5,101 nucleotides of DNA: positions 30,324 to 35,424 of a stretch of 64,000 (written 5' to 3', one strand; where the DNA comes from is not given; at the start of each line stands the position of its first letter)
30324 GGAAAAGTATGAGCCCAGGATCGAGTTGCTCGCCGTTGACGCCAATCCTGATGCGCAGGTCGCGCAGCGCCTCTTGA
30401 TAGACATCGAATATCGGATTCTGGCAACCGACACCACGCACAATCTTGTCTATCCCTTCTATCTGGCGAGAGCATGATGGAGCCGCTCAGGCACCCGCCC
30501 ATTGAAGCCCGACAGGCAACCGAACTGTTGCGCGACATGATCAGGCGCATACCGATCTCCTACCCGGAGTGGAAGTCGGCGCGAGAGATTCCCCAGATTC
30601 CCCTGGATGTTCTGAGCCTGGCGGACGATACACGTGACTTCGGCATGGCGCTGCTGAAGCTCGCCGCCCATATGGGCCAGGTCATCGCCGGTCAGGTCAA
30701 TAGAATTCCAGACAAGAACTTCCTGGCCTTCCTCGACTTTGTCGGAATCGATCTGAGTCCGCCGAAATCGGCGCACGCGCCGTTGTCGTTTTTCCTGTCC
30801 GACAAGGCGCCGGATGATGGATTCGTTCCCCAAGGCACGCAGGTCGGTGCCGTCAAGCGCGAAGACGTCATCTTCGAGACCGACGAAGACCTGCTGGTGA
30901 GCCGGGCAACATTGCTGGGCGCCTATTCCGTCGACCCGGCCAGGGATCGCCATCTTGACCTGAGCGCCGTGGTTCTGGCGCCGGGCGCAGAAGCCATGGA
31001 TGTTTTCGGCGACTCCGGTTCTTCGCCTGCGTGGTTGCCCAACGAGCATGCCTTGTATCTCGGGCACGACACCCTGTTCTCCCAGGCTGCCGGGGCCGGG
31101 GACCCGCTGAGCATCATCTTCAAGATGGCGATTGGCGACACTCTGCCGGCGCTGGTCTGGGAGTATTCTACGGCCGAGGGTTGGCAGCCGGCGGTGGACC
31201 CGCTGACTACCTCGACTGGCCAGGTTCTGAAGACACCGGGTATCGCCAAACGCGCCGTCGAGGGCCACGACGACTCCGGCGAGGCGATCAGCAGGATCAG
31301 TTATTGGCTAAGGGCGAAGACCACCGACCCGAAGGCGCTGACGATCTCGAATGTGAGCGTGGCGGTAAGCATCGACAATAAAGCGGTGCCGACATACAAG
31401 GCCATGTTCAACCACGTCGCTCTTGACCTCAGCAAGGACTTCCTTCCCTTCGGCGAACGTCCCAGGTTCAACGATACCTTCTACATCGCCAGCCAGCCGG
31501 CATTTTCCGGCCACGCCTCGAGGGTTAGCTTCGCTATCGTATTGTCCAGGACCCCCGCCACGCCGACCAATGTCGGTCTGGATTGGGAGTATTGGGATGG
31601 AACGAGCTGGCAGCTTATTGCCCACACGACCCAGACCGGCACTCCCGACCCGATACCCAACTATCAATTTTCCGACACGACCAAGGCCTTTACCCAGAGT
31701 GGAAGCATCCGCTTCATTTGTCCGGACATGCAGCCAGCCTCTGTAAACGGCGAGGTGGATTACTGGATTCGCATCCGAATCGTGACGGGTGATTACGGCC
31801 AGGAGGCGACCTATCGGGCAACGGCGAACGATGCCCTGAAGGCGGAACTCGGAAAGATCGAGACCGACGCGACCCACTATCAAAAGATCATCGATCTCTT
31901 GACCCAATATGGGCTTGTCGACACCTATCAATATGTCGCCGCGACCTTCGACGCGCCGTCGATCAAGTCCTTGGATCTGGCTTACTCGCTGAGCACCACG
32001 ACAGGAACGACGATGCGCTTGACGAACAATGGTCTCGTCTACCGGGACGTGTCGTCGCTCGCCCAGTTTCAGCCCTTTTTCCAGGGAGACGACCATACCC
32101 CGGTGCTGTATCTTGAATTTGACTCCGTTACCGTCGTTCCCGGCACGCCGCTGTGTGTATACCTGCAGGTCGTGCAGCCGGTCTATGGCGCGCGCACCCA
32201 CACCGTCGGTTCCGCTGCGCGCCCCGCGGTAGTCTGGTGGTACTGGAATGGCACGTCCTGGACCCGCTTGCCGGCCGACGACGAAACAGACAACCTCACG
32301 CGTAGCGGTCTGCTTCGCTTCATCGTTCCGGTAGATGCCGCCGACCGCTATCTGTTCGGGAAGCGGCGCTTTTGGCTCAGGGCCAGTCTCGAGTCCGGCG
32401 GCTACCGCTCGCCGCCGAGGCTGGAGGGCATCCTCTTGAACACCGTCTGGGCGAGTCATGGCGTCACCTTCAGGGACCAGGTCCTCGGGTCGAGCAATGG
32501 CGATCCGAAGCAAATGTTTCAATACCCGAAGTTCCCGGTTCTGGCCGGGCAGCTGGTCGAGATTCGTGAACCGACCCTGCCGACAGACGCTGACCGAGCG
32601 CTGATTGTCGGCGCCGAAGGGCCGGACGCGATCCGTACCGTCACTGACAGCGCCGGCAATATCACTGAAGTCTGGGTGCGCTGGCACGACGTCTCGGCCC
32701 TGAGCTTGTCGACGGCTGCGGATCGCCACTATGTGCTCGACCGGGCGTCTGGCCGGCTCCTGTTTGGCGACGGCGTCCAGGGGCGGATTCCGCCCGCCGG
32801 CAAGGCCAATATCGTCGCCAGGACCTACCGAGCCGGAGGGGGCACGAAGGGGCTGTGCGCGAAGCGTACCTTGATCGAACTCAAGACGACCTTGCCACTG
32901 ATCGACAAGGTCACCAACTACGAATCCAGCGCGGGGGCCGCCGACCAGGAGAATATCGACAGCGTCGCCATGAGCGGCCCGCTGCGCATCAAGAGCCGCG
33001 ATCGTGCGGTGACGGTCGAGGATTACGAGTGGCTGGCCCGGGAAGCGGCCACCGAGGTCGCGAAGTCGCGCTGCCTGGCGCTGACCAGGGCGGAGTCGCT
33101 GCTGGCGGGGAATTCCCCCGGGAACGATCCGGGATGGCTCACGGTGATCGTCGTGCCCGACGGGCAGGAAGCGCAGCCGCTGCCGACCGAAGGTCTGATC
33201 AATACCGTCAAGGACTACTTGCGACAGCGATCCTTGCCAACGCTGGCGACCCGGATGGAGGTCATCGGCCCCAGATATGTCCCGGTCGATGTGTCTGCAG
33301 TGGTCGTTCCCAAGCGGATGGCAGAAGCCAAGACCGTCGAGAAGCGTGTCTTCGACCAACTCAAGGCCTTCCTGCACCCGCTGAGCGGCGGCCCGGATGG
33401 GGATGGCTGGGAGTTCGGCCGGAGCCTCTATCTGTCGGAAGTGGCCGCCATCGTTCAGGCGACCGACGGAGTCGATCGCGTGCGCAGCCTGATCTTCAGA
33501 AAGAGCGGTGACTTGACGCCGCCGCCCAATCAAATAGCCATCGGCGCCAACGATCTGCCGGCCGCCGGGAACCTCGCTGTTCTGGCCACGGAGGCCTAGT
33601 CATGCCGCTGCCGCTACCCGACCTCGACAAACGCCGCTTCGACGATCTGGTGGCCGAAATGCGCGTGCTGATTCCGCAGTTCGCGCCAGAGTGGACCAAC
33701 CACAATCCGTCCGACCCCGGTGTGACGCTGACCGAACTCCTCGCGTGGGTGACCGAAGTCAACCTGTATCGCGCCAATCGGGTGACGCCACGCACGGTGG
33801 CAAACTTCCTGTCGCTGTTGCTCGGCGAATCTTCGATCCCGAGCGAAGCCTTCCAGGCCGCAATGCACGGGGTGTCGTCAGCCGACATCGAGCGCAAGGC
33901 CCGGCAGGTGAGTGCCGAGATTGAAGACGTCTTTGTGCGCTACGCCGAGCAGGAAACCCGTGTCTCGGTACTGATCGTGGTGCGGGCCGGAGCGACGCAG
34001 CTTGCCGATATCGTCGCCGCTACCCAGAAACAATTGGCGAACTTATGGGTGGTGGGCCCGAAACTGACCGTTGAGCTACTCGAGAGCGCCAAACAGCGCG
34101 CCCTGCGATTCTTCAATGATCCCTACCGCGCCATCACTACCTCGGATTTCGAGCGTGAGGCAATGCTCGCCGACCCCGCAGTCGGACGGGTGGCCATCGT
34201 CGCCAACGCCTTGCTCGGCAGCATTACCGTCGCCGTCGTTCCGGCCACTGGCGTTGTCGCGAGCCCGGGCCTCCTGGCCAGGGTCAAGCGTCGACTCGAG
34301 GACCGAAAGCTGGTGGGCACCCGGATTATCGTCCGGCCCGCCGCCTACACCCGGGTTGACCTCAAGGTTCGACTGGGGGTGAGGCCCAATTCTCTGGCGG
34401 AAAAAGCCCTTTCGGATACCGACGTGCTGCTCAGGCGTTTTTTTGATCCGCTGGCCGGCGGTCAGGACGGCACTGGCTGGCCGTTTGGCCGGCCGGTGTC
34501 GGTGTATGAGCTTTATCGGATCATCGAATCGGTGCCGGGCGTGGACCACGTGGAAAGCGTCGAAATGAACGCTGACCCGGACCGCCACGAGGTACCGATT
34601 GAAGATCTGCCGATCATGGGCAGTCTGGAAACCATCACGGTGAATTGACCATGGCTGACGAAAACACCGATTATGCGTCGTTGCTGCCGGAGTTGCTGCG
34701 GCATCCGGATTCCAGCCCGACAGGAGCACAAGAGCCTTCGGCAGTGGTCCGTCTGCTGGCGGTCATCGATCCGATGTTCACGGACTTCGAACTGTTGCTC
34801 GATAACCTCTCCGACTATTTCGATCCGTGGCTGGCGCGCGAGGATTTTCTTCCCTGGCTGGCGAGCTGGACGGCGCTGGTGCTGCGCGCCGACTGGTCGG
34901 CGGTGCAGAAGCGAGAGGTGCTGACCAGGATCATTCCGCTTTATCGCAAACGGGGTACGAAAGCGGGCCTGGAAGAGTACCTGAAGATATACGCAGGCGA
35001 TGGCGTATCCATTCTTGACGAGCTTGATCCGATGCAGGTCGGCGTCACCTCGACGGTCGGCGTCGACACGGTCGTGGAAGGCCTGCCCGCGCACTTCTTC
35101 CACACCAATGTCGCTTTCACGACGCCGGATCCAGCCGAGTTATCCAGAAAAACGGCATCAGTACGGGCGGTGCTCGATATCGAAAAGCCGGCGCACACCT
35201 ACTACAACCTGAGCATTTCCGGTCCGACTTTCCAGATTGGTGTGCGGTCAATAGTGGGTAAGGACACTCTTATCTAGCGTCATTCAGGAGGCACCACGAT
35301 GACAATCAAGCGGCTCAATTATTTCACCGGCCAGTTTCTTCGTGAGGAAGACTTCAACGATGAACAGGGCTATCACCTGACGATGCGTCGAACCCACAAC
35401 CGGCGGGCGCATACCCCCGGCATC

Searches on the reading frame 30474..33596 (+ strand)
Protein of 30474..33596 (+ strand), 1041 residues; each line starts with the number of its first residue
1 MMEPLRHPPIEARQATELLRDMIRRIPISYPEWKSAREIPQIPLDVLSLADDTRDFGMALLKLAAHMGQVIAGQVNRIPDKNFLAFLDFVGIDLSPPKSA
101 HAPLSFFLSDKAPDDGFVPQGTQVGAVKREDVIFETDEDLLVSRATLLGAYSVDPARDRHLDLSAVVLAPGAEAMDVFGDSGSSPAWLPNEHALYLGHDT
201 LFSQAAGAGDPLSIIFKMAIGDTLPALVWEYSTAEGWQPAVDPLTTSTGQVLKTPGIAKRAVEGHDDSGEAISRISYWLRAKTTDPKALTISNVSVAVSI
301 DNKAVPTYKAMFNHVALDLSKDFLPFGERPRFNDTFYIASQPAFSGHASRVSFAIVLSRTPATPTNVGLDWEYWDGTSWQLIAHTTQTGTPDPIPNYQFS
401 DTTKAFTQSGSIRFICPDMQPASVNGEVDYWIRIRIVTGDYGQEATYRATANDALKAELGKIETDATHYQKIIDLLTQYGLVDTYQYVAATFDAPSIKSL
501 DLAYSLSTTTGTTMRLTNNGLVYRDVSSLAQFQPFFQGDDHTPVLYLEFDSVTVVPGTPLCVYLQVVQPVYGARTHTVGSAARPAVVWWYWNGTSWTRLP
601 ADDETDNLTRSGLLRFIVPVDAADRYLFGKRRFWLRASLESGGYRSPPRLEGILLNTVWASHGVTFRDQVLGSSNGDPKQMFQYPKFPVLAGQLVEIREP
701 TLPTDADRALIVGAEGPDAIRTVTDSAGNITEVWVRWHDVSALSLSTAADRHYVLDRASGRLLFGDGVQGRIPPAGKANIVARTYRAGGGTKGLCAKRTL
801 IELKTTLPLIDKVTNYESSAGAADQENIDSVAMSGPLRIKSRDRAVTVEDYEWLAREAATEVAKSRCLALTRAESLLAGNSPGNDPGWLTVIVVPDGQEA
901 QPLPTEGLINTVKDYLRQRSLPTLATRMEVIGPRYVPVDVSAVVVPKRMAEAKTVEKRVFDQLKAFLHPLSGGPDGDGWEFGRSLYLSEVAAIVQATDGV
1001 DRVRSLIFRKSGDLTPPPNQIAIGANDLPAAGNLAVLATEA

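Call 36: search_protein_families(library=pfam, proteins=[window:30474-33596:+], max_evalue=0.001)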
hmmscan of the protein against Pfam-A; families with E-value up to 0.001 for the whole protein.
window:30474-33596:+ (1041 aa): 1 family
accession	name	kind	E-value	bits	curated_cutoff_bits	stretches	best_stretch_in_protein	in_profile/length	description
PF04865.19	Baseplate_J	-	2.8e-10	40.4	21.1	1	790-971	75-241/255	Baseplate J-like protein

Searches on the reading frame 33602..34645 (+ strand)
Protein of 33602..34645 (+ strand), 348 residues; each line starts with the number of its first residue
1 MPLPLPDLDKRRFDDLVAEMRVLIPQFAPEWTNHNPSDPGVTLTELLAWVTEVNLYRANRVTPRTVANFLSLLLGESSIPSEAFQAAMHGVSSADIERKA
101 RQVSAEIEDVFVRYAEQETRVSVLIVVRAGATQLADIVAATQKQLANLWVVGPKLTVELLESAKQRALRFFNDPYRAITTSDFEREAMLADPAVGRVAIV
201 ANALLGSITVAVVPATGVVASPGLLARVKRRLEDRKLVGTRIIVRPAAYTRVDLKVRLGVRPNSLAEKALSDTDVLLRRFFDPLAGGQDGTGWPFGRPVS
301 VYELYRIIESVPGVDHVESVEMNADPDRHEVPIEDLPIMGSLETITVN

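Call 36: search_protein_families(library=pfam, proteins=[window:33602-34645:+], max_evalue=0.001)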
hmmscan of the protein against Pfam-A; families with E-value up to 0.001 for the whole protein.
window:33602-34645:+ (348 aa): 1 family
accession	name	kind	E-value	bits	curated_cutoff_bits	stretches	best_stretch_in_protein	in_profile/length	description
PF04865.19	Baseplate_J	-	9.4e-09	35.4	21.1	1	132-271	86-227/255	Baseplate J-like protein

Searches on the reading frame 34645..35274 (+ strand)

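Call 36: search_protein_families(library=pfam, proteins=[window:34645-35274:+], max_evalue=0.001)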
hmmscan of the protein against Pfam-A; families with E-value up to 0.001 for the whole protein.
window:34645-35274:+ (210 aa): 1 family
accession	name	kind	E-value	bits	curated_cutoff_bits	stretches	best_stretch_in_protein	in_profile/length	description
PF09684.15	Tail_P2_I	-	9.1e-11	42.2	20.6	1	47-125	18-96/139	Phage tail protein (Tail_P2_I)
